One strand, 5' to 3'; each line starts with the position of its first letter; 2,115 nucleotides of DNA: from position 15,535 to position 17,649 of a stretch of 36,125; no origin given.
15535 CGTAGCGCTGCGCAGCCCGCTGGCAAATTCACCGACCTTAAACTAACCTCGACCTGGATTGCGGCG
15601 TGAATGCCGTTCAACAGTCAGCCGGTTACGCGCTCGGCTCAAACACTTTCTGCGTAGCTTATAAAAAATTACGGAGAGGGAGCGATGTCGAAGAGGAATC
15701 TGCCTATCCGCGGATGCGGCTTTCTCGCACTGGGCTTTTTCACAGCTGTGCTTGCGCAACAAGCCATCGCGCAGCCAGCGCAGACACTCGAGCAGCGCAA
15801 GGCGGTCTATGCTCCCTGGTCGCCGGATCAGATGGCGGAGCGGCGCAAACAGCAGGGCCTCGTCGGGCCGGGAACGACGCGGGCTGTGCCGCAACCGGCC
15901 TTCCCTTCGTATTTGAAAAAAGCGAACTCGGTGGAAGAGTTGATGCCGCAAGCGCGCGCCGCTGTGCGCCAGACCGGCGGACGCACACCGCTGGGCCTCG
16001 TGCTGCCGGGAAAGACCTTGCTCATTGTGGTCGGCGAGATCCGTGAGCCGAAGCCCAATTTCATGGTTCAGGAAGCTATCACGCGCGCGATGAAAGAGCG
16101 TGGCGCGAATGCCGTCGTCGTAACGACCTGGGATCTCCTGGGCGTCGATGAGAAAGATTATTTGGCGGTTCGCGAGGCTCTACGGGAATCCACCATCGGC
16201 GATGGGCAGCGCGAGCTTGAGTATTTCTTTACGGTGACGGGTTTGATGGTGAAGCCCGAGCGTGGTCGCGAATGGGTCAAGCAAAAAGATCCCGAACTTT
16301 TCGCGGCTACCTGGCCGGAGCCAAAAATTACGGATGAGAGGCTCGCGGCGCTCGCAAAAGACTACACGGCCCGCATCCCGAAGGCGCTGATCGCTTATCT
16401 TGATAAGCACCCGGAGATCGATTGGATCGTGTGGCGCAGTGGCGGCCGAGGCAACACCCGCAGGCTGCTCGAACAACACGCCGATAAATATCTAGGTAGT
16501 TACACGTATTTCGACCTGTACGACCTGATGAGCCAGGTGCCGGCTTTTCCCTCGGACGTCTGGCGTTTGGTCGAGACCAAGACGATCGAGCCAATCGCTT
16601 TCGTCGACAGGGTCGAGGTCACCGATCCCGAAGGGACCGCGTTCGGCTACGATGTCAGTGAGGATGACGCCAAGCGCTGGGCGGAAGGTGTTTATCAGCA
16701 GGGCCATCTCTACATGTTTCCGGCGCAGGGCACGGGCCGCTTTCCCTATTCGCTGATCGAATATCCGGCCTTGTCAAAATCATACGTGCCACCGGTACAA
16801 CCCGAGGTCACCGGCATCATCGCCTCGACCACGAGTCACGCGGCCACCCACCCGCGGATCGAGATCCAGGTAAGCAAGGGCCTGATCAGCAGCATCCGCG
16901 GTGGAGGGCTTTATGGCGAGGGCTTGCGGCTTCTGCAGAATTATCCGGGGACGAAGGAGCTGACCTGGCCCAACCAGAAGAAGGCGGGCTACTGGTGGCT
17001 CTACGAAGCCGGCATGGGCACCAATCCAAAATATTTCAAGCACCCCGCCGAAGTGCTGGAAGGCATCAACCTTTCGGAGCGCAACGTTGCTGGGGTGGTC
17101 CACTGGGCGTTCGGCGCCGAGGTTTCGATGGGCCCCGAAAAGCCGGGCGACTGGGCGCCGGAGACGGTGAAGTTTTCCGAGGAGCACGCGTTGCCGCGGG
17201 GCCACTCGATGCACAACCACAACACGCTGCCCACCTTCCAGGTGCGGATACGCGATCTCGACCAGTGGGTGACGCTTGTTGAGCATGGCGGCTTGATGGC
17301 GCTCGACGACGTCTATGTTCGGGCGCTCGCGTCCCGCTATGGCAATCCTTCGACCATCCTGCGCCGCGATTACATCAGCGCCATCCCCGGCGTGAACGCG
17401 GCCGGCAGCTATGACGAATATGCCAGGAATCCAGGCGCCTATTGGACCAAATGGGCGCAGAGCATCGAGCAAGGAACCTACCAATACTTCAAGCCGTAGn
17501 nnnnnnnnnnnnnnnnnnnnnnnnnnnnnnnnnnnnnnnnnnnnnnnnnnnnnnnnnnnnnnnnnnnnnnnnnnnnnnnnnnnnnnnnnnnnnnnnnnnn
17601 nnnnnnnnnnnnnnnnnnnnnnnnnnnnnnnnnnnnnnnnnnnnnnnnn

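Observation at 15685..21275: Uncharacterised module: exported 604-aa protein + MacB/FtsE-type ATPase + 991-aa double-FtsX permease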

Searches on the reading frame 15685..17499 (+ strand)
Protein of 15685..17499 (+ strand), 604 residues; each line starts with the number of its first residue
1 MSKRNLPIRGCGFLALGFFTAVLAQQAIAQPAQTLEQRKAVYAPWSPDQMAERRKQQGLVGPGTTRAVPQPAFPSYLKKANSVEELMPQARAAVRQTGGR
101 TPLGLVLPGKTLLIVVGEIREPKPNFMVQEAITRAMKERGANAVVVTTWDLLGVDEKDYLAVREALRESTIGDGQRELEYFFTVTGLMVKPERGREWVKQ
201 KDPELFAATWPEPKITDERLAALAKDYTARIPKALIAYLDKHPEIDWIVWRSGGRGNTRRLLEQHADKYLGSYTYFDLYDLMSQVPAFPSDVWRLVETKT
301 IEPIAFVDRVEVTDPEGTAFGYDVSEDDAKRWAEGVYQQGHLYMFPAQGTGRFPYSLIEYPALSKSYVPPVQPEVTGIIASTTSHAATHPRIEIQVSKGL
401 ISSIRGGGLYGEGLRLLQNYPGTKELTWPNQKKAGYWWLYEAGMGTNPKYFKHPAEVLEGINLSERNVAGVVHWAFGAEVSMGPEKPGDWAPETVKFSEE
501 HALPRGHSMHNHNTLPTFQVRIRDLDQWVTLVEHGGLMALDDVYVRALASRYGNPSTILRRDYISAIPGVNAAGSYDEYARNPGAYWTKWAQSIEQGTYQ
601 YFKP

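Call 4: search_protein_families(library=pfam, proteins=[window:15685-17499:+], max_evalue=0.1)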
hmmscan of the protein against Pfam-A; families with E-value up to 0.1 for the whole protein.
window:15685-17499:+ (604 aa): 0 families

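Call 5: search_protein_families(library=ncbifam, proteins=[window:15685-17499:+], max_evalue=0.1)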
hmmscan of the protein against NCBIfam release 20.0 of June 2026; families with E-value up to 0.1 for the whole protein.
window:15685-17499:+ (604 aa): 0 families

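Call 6: search_solved_structures(query=window:15685-17499:+, max_evalue=10)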
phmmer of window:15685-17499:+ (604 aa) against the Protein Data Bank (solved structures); distinct sequences matched with E-value up to 10: 2.
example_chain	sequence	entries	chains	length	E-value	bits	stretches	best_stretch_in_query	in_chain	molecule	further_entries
7aoi_Al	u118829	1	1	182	0.76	11.2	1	475-526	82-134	mL49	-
6hiv_Al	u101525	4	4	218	1.1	10.7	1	475-526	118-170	mL49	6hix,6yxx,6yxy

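Call 7: find_homologous_proteins(query=window:15685-17499:+)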
Query window:15685-17499:+ (604 aa): 420 proteins with E <= 0.001 among 8000 candidates; the best 120 are listed.
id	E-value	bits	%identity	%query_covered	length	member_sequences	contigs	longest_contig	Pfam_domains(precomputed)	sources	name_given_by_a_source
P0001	0.0e+0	1239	87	99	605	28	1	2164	-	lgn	-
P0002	0.0e+0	1104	80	97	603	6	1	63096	-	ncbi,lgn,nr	ncbi:MAG: hypothetical protein Q7T73_08000 [Beijerinckiaceae bacterium]|nr:hypothetical protein [Bei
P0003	0.0e+0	1100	78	98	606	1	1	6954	-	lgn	-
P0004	0.0e+0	1099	76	100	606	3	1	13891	-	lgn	-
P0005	0.0e+0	1096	78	98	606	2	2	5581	-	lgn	-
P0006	0.0e+0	1094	77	97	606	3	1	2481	-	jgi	jgi:hypothetical protein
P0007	0.0e+0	1086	78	98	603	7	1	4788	-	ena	-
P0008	0.0e+0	1086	76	100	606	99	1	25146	-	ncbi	-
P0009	0.0e+0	1084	79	96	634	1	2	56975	-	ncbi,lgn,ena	-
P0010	0.0e+0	1079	77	98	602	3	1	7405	-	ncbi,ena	-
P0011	0.0e+0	1071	78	96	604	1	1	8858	-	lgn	-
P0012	0.0e+0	1070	78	94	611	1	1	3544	-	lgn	-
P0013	0.0e+0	1070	76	99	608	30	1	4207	-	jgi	-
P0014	0.0e+0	1069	78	96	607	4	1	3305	-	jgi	-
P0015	0.0e+0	1067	78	96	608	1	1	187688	-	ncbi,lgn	-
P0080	1.8e-271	920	66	96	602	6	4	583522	-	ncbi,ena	-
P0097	4.6e-213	727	56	94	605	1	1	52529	-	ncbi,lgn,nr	ncbi:MAG TPA: hypothetical protein VFK48_11635 [Usitatibacter sp.]|nr:hypothetical protein [Usitatib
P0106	1.1e-208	713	53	98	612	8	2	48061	-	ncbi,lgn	-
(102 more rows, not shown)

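Call 11: find_encoding_contigs(protein=P0080, flank=10000, max_places=3)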
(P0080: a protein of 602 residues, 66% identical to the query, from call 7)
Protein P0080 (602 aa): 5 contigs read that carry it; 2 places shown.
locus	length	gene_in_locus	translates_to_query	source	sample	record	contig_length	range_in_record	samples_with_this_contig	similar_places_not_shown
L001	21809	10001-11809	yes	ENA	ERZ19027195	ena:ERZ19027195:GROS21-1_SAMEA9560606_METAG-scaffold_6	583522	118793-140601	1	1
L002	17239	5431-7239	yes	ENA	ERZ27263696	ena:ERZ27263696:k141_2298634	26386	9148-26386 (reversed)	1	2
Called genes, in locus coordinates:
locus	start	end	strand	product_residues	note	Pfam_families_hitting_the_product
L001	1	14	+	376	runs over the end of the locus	PF16868:NMT1_3 (weak), PF03401:TctC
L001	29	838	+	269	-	PF00903:Glyoxalase, PF13669:Glyoxalase_4 (faint), PF18029:Glyoxalase_6 (faint), PF00903:Glyoxalase (weak)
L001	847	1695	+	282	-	PF00561:Abhydrolase_1, PF12146:Hydrolase_4 (weak), PF12697:Abhydrolase_6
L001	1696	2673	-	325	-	PF02558:ApbA, PF08546:ApbA_C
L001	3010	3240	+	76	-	-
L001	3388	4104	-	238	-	PF18932:DUF5681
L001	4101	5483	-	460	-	PF02195:ParB_N (weak), PF01555:N6_N4_Mtase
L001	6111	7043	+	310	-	PF09084:NMT1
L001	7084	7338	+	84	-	-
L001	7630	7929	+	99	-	-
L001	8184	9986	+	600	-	-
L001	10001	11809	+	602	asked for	-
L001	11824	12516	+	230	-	PF03193:RsgA_GTPase (faint), PF00005:ABC_tran, PF02463:SMC_N (faint), PF13304:AAA_21 (faint)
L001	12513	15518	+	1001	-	PF02687:FtsX (weak)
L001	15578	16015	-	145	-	PF14347:DUF4399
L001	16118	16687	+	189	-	PF04264:YceI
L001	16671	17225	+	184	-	PF01292:Ni_hydr_CYTB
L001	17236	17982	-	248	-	PF00106:adh_short, PF08659:KR, PF13561:adh_short_C2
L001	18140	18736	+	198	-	PF02798:GST_N (weak), PF13417:GST_N_3, PF13409:GST_N_2, PF13410:GST_C_2 (faint)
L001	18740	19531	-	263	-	PF12146:Hydrolase_4, PF00561:Abhydrolase_1, PF12697:Abhydrolase_6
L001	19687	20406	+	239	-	PF00378:ECH_1, PF16113:ECH_2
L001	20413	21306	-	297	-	PF13714:PEP_mutase, PF00463:ICL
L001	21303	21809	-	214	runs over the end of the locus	PF00694:Aconitase_C, PF27434:LeuD_C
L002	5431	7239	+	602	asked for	-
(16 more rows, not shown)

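Call 12: find_encoding_contigs(protein=P0097, flank=10000, max_places=2)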
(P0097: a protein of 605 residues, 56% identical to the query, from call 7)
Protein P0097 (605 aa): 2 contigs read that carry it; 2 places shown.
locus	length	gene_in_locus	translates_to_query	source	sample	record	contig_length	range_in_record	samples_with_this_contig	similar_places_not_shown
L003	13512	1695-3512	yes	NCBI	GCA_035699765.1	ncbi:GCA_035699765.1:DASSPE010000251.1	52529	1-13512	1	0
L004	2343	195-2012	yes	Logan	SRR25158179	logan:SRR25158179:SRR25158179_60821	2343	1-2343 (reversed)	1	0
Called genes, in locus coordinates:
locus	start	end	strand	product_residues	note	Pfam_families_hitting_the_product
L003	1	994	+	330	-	PF02687:FtsX (weak)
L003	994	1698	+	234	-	PF00005:ABC_tran, PF02463:SMC_N (faint), PF13304:AAA_21 (faint)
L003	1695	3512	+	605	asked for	-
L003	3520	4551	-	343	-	PF01547:SBP_bac_1, PF13531:SBP_bac_11, PF13416:SBP_bac_8, PF13343:SBP_bac_6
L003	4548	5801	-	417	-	PF00355:Rieske, PF19301:LigXa_C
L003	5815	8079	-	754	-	PF20256:MoCoBD_2, PF02738:MoCoBD_1, PF20256:MoCoBD_2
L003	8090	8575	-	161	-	PF00111:Fer2, PF01799:Fer2_2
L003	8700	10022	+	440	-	-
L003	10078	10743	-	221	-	PF02810:SEC-C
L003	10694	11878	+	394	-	PF07690:MFS_1, PF12832:MFS_1_like, PF07690:MFS_1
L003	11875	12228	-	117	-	PF13442:Cytochrome_CBB3, PF00034:Cytochrom_C (faint)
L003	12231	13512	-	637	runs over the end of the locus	PF02776:TPP_enzyme_N, PF00205:TPP_enzyme_M, PF02775:TPP_enzyme_C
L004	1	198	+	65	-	?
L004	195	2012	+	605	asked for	-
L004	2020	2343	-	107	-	?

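Call 13: find_encoding_contigs(protein=P0106, flank=10000, max_places=2)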
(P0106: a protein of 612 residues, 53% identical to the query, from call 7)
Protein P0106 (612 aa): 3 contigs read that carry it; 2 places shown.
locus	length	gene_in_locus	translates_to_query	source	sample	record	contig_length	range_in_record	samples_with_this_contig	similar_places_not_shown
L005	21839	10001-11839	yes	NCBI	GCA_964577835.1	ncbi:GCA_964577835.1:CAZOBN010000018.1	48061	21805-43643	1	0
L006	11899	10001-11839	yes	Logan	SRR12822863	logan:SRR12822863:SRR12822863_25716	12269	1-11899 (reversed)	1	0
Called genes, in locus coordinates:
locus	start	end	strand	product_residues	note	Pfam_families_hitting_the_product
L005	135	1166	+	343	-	PF03401:TctC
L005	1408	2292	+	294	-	PF03401:TctC (weak)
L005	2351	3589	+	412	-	PF13524:Glyco_trans_1_2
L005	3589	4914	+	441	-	PF07719:TPR_2 (faint), PF13174:TPR_6 (faint), PF14559:TPR_19 (weak), PF13431:TPR_17 (faint), PF13646:HEAT_2 (weak), PF13432:TPR_16, PF14559:TPR_19 (weak), PF13428:TPR_14 (weak), +1 more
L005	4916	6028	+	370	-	PF00724:Oxidored_FMN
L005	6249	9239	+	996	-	-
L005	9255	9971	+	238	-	PF00005:ABC_tran, PF13304:AAA_21 (faint), PF02463:SMC_N (weak)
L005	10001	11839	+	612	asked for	-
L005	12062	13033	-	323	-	PF02779:Transket_pyr, PF02780:Transketolase_C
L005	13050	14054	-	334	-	PF00676:E1_dh, PF13292:DXP_synthase_N (weak)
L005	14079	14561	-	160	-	PF00005:ABC_tran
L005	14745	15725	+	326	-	PF00389:2-Hacid_dh, PF02826:2-Hacid_dh_C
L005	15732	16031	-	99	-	PF03083:MtN3_slv, PF04193:PQ-loop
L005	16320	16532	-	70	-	PF11381:DUF3185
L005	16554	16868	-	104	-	PF04972:BON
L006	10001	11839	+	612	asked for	-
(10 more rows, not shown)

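Call 21: find_related_loci(query=A1, collection=genome_contigs, flank=6000)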
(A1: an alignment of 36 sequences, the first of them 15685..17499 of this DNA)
Query A1 (604 aa) in genome_contigs; peptide patterns used: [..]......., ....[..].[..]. (x = any residue, [..] = any of these).
146 stretches matched a pattern; 122 encode a relative of the query (tblastn E <= 1e-3); the best 80 are kept; 75 distinct loci.
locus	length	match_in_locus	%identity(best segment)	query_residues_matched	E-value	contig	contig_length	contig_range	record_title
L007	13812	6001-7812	96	1-604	0e+0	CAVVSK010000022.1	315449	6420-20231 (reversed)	MAG: uncultured Alphaproteobacteria bacterium isolate MFD02840.bin.1.419 genome assembly, contig: contig_73615, whole ge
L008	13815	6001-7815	94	1-604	0e+0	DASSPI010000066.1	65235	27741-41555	MAG TPA_asm: Xanthobacteraceae bacterium isolate SMAG_U1274 k141_839119, whole genome shotgun sequence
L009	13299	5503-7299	87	10-604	0e+0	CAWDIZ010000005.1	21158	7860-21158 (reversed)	MAG: uncultured Alphaproteobacteria bacterium isolate MFD04850.bin.2.350 genome assembly, contig: contig_139263, whole g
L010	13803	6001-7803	78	3-604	0e+0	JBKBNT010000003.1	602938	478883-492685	MAG: Beijerinckiaceae bacterium isolate 21H_026.bin.8 NODE_17_length_602938_cov_12.749627, whole genome shotgun sequence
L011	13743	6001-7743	80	24-604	0e+0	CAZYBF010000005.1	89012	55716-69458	MAG TPA_asm: uncultured Beijerinckia sp. isolate SRP193358_co1_661 genome assembly, contig: NODE_320_length_89012_cov_7.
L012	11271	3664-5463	77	9-604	0e+0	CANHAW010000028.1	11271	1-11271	MAG: Beijerinckiaceae bacterium isolate RE-16jun15-50 genome assembly, contig: RE-16jun15-C5024, whole genome shotgun se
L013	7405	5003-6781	77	11-604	0e+0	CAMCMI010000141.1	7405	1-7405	MAG: Rhizobium sp. Q54 isolate MsE-30apr19-218 genome assembly, contig: MsE-30apr19-C18460, whole genome shotgun sequenc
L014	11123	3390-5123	79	27-604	0e+0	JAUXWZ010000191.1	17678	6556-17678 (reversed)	MAG: Beijerinckiaceae bacterium isolate C15_metabat.bin.67 C15_k141_466732, whole genome shotgun sequence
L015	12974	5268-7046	77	11-604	0e+0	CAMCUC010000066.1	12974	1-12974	MAG: Rhizobium sp. Q54 isolate TE-08apr19-241 genome assembly, contig: TE-08apr19-C6310, whole genome shotgun sequence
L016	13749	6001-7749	78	23-604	0e+0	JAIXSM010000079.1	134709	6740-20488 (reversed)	MAG: Hyphomicrobiales bacterium isolate C8_MAG_00006 pond_C8_MAG_00006_000000000024, whole genome shotgun sequence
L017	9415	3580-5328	77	22-604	0e+0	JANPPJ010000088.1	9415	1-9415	MAG: Hyphomicrobiales bacterium isolate VAR_83_metabat_342 VAR_83_k141_6431150, whole genome shotgun sequence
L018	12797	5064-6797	78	27-604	0e+0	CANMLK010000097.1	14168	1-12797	MAG: Beijerinckiaceae bacterium isolate ZH-15may19-187 genome assembly, contig: ZH-15May19-c11628, whole genome shotgun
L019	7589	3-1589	81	76-604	0e+0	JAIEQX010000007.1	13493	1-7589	MAG: Beijerinckiaceae bacterium isolate co.spades.METABAT.1kb_041 c_000000432098, whole genome shotgun sequence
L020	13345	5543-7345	70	4-604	0e+0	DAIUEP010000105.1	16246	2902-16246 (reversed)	MAG TPA_asm: Xanthobacteraceae bacterium isolate CTOTU26103 NODE_1546_length_16246_cov_12.971774, whole genome shotgun s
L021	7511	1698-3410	70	35-604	0e+0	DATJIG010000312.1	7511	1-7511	MAG TPA_asm: Alphaproteobacteria bacterium isolate SMAG_U15532 k141_8371216, whole genome shotgun sequence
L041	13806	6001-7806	54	11-603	0e+0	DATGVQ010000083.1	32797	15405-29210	MAG TPA_asm: Acidiferrobacterales bacterium isolate SMAG_U10560 k141_1698915, whole genome shotgun sequence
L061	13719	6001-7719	49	30-602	0e+0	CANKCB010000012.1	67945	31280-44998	MAG: Gammaproteobacteria bacterium isolate RH-27jun17-231 genome assembly, contig: RH-27jun17-C584-p2, whole genome shot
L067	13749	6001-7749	48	16-601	0e+0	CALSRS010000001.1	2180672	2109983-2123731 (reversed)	MAG: uncultured Gammaproteobacteria bacterium isolate L_MB228 genome assembly, contig: contig_31686_L_MB228, whole genom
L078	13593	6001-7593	45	69-604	1e-154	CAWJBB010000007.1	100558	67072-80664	MAG: uncultured delta proteobacterium isolate MFD04850.bin.2.19 genome assembly, contig: contig_107650, whole genome sho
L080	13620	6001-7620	44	60-604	3e-154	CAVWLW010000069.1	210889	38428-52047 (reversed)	MAG: uncultured delta proteobacterium isolate MFD08691.bin.1.5 genome assembly, contig: contig_80629, whole genome shotg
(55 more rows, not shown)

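Call 24: predict_structure(alignment_id=A1)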
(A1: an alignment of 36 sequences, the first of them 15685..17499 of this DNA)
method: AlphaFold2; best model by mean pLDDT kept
length: 604 residues; sequences in the alignment: 36
mean_pLDDT: 82.8   pTM: 0.84
mean pLDDT of the five models: 82.8, 81.9, 79.8, 79.7, 79.2
residues with pLDDT >= 90: 295; 70-90: 203; 50-70: 49; < 50: 57
segments of 3 or more residues with pLDDT < 50: 1-30, 338-340, 347-364, 446-448
pLDDT, mean of each block of 10 residues (from residue 1): 36 41 41 84 97 96 92 84 91 78 90 92 90 97 96 93 84 92 87 94 94 86 86 96 96 77 90 84 67 80 82 94 84 56 54 34 52 88 91 95 97 96 93 89 60 79 59 82 65 91 90 90 91 88 93 87 89 96 95 91 88
secondary structure, 60 per line:
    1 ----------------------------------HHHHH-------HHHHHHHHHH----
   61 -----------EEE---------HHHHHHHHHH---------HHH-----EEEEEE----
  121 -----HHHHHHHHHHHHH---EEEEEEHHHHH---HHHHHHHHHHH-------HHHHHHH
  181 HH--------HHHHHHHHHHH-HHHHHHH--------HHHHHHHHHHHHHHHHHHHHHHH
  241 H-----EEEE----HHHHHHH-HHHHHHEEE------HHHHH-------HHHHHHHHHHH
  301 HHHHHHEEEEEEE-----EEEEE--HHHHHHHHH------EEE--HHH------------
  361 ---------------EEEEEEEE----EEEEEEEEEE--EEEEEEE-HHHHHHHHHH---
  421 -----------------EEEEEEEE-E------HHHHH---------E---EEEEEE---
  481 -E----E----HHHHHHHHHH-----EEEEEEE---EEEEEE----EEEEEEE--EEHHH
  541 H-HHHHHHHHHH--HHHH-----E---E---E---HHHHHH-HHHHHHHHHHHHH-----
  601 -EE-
elements in order: H35-39 H47-56 E72-74 H84-93 E111-116 H126-138 E142-147 H148-152 H156-166 H174-182 H191-201 H203-209 H218-241 E247-250 H255-261 H263-268 E269-271 H278-282 H290-306 E307-313 E319-323 H326-334 E341-343 E376-383 E388-397 E400-406 H408-417 E438-445 H454-458 E472-477 H492-501 E507-513 E517-522 E527-533 H538-541 H543-552 H555-558 H576-581 H583-595

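Call 26: fold_search(model_id=the predicted structure, library=pdb)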
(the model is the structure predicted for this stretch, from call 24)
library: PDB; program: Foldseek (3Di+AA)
matches with E <= 10: 543; with E <= 0.001: 3
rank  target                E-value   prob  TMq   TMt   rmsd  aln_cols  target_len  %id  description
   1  7cn3_A                1.7e-08  1.00  0.34  0.52   8.3       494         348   12  2,5-dihydroxypridine Dioxygenase in complex with 2,5-dihydroxypridine and product N-formylmaleamic acid (released 2020-12-16)
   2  7cup_E                2.4e-07  1.00  0.33  0.51   8.5       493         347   12  Structure of 2,5-dihydroxypridine Dioxygenase from Pseudomonas putida KT2440 (released 2020-12-16)
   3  7cn3_C                6.0e-07  1.00  0.32  0.49   9.6       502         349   11  2,5-dihydroxypridine Dioxygenase in complex with 2,5-dihydroxypridine and product N-formylmaleamic acid (released 2020-12-16)
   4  5ocd_H                4.8e-02  0.47  0.13  0.27  12.7       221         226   11  structure of a CDPS from Fluoribacter dumoffii (released 2018-08-01)
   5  5ocd_C                6.6e-02  0.41  0.13  0.27  12.7       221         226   12  structure of a CDPS from Fluoribacter dumoffii (released 2018-08-01)
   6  1obl_A                6.6e-02  0.38  0.13  0.17  10.2       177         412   19  crystal structure of the S133A mutant of Malonamidase E2 complexed with malonate from Bradyrhizobium japonicum (released 2004-02-13)
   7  5wmi                  6.6e-02  0.06  0.08  0.11  24.8       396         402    8  Arabidopsis thaliana Prephenate Aminotransferase mutant- T84V (released 2018-08-08)
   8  5ey8_H                6.6e-02  0.03  0.09  0.09  25.9       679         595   10  Structure of FadD32 from Mycobacterium smegmatis complexed to AMPC20 (released 2015-12-16)
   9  5ocd_D                7.4e-02  0.38  0.13  0.27  12.8       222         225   11  structure of a CDPS from Fluoribacter dumoffii (released 2018-08-01)
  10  1o9o_A                8.3e-02  0.35  0.13  0.17  10.1       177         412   19  Crystal structure of the S131A mutant of Malonamidase E2 complexed with malonamate from Bradyrhizobium japonicum (released 2003-12-18)
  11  5ocd_A                9.2e-02  0.35  0.13  0.27  12.8       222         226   12  structure of a CDPS from Fluoribacter dumoffii (released 2018-08-01)
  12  5ocd_I                1.0e-01  0.35  0.13  0.28  12.9       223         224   10  structure of a CDPS from Fluoribacter dumoffii (released 2018-08-01)
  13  5ft6_A                1.4e-01  0.14  0.09  0.13  14.8       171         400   10  Crystal structure of the cysteine desulfurase CsdA (S-sulfonic acid) from Escherichia coli at 2.050 Angstroem resoluti (released 2016-11-23)
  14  9vap_A                1.6e-01  0.11  0.13  0.10  15.4       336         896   17  Cryo-EM structure of formate dehydrogenase from Shewanella oneidensis MR-1 (SoFdhAB) (released 2026-04-08)
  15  5db5_A                1.7e-01  0.18  0.09  0.12  15.2       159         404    9  Crystal structure of PLP-bound E. coli SufS (cysteine persulfide intermediate) in space group P21 (released 2016-08-24)
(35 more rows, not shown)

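Call 27: search_solved_structures(query=A1, max_evalue=10, show_alignments=3)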
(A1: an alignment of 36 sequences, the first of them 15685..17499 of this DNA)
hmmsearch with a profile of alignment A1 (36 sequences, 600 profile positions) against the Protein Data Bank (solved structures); distinct sequences matched with E-value up to 10: 6.
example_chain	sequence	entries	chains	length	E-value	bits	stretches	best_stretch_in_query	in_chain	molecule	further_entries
3zew_A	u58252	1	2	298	0.46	12.1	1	389-428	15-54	EPHRIN TYPE-B RECEPTOR 4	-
2yn8_A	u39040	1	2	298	0.46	12.1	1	389-428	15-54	EPHRIN TYPE-B RECEPTOR 4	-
6fni_A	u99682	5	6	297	0.48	12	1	389-428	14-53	Ephrin type-B receptor 4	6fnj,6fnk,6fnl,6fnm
4aw5_A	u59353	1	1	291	0.49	12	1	389-428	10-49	EPHRIN TYPE-B RECEPTOR 4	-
2vwu_A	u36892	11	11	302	0.5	12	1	389-428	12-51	EPHRIN TYPE-B RECEPTOR 4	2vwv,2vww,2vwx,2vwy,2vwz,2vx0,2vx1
3zfy_A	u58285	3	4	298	1.3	10.6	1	389-426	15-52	EPHRIN TYPE-B RECEPTOR 3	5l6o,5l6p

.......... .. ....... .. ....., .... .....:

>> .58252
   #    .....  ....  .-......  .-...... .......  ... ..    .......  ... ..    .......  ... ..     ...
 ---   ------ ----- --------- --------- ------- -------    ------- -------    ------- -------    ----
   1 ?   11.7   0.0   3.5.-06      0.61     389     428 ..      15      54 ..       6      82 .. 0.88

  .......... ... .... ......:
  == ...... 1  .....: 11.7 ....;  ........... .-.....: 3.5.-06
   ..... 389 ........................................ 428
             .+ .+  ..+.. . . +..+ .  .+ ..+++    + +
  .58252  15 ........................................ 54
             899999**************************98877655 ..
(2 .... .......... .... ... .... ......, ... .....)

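Call 29: search_protein_families(library=pfam, alignment_id=A1, max_evalue=10)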
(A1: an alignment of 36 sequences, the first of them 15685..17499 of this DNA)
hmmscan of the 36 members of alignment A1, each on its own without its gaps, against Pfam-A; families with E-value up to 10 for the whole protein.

A. member 1, window:15685-17499:+ (604 aa): 0 families

B. families by the number of members that match (of 36 scanned): 8 families
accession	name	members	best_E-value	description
PF16525.10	MHB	2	0.00064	Haemophore, haem-binding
PF06627.17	DUF1153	2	0.051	Protein of unknown function (DUF1153)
PF14682.11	SPOB_ab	2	0.27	Sporulation initiation phospho-transferase B, C-terminal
PF02757.22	YLP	1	0.12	YLP motif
PF02073.20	Peptidase_M29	1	0.21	Thermophilic metalloprotease (M29)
PF21023.2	DENR_N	1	0.21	DENR, N-terminal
PF06544.18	Prp3_C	1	0.23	Small nuclear ribonucleoprotein Prp3, C-terminal domain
PF00399.24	PIR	1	1.3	Yeast PIR protein repeat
